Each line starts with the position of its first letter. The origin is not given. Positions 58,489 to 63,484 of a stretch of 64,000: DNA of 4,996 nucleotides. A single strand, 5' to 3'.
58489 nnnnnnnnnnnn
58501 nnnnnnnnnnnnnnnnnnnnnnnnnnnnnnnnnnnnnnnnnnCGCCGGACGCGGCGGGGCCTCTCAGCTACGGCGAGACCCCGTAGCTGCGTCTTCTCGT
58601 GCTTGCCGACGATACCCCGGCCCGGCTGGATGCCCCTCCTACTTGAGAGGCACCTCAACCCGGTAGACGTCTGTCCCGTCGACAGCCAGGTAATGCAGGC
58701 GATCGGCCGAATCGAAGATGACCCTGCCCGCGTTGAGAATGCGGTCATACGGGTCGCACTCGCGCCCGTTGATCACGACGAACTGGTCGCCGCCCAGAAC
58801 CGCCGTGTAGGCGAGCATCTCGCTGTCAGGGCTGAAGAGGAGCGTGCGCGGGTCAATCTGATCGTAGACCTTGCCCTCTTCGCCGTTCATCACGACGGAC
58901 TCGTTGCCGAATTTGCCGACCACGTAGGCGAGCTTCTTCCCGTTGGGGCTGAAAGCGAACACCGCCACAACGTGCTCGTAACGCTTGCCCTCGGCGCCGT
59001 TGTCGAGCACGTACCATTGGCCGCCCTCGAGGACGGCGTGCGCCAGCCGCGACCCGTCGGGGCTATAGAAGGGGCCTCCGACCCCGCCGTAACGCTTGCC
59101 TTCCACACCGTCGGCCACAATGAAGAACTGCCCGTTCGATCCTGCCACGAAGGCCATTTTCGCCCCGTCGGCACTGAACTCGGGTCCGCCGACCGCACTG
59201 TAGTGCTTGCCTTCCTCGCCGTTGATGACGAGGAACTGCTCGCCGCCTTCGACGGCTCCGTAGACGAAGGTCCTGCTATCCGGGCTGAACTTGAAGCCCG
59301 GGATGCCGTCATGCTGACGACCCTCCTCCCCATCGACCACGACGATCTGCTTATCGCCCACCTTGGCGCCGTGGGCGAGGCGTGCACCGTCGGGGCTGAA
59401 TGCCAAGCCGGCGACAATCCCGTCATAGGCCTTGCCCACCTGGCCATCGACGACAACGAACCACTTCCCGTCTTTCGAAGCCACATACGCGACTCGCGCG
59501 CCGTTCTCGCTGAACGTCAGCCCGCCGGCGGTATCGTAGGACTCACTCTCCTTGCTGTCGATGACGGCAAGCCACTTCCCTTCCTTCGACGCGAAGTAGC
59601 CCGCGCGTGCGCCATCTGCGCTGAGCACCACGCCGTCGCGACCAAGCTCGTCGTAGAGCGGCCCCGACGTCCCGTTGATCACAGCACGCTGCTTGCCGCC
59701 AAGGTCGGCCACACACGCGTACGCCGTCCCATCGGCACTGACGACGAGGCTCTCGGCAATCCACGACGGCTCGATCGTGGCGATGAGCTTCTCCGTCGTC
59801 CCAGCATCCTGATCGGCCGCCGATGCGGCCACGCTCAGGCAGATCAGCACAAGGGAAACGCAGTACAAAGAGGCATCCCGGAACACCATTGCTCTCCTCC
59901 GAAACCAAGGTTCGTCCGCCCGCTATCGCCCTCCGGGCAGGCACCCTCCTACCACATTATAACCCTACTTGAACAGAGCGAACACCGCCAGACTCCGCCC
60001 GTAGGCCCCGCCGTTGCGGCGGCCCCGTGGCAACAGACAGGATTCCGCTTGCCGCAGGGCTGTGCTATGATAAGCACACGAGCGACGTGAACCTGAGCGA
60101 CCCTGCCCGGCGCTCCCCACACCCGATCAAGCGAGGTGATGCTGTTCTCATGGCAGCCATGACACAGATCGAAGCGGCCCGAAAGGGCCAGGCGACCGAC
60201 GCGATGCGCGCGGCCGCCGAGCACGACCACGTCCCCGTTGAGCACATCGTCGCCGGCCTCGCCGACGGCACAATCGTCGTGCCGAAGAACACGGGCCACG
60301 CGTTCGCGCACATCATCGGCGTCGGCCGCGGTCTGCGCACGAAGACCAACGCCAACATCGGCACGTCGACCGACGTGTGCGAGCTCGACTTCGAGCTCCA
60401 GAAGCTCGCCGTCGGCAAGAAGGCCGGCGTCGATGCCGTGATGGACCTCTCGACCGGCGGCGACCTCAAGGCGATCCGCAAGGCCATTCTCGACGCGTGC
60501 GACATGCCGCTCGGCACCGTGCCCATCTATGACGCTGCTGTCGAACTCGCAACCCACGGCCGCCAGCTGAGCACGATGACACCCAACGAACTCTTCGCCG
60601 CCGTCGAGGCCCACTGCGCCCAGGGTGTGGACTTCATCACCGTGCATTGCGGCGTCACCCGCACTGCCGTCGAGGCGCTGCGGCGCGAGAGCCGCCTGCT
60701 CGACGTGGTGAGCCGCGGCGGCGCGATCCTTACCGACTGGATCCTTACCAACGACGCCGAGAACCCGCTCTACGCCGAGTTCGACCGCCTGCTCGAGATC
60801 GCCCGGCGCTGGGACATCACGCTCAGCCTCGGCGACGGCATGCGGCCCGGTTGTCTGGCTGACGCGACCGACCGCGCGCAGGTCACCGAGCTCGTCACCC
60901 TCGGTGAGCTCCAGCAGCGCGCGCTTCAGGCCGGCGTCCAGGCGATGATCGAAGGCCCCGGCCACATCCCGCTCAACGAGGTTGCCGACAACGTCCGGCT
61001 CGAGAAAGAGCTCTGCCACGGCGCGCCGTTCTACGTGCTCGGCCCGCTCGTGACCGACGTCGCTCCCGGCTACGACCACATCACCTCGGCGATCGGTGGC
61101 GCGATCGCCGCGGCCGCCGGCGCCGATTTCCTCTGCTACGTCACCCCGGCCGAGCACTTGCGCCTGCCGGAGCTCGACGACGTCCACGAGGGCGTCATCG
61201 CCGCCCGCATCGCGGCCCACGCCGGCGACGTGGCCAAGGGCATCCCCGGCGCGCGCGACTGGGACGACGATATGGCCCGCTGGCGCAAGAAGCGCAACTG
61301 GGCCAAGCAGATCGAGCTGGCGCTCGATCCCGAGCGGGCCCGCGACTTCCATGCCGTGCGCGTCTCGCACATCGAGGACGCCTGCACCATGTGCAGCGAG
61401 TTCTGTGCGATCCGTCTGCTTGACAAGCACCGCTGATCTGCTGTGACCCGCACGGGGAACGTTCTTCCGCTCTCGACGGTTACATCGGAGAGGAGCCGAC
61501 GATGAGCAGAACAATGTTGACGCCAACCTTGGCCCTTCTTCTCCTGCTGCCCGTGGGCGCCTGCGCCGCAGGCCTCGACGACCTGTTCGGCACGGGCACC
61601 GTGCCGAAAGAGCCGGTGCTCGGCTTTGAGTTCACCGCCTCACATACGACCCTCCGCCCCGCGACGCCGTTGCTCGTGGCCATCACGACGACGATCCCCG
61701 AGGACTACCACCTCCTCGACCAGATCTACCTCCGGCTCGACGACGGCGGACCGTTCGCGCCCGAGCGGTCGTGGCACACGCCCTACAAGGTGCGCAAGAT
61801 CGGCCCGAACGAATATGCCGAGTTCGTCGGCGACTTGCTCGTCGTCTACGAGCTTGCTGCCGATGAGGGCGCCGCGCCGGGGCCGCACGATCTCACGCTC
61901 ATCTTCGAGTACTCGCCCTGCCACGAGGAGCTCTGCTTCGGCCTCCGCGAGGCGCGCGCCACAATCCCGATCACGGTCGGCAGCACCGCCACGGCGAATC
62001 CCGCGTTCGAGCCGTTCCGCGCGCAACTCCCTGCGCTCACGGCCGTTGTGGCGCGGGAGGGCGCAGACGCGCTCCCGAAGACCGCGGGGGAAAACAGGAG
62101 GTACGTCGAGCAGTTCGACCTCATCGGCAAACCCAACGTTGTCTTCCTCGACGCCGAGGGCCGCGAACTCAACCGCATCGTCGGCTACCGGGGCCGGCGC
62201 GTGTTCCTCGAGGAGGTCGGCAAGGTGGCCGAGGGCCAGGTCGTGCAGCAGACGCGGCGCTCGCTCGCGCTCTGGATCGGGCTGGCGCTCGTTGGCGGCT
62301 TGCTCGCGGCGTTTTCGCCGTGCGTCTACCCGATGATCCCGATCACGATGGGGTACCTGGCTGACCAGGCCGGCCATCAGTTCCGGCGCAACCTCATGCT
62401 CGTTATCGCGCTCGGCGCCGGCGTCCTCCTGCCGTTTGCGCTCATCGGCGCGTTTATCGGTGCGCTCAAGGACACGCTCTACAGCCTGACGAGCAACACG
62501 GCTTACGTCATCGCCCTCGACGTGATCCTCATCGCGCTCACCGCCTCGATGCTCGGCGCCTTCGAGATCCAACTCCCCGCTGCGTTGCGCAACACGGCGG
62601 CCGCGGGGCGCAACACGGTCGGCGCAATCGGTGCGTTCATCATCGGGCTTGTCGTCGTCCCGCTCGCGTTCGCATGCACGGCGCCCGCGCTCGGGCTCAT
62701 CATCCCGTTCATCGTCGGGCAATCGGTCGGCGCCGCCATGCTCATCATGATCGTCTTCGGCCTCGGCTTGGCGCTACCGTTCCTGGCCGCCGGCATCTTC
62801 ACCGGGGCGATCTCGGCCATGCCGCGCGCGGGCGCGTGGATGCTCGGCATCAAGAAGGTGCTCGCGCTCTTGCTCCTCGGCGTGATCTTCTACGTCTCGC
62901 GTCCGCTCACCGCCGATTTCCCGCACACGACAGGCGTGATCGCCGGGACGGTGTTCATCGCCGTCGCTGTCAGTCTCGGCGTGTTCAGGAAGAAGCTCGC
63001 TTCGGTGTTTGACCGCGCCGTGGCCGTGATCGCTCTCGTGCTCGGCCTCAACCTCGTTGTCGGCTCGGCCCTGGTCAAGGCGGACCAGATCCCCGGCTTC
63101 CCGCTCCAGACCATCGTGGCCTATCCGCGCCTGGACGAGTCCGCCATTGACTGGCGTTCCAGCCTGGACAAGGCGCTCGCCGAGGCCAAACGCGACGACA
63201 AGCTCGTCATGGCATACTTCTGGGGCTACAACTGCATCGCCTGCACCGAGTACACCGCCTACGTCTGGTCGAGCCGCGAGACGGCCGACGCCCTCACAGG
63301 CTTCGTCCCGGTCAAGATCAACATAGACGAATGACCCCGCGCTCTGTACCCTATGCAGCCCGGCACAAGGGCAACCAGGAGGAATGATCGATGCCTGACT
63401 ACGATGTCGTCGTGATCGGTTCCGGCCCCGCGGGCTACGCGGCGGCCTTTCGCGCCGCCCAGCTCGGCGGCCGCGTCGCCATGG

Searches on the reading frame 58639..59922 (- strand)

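Call 67: search_protein_families(library=pfam, proteins=[window:58639-59922:-], max_evalue=0.00001)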
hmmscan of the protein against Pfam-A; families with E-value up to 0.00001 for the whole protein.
window:58639-59922:- (427 aa): 1 family
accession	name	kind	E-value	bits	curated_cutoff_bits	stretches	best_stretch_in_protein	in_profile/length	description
PF07676.18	PD40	-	1.8e-11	44.1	20.9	0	282-294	12-24/38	WD40-like Beta Propeller Repeat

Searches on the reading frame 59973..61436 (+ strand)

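Call 67: search_protein_families(library=pfam, proteins=[window:59973-61436:+], max_evalue=0.00001)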
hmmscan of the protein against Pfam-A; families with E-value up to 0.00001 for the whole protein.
window:59973-61436:+ (487 aa): 1 family
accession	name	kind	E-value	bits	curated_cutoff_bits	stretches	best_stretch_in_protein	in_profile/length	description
PF01964.24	ThiC_Rad_SAM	-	3e-188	626.3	25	1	64-484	1-419/420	Radical SAM ThiC family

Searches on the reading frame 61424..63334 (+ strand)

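Call 67: search_protein_families(library=pfam, proteins=[window:61424-63334:+], max_evalue=0.00001)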
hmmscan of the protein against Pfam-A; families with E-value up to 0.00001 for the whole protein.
window:61424-63334:+ (636 aa): 2 families
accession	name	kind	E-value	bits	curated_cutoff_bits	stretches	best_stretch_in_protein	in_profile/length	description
PF02683.22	DsbD_TM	-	4e-28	98.7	27.1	1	284-494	4-217/219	Cytochrome C biogenesis protein transmembrane domain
PF13899.12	Thioredoxin_7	-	5.3e-06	26.9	27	0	576-635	1-61/83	Thioredoxin-like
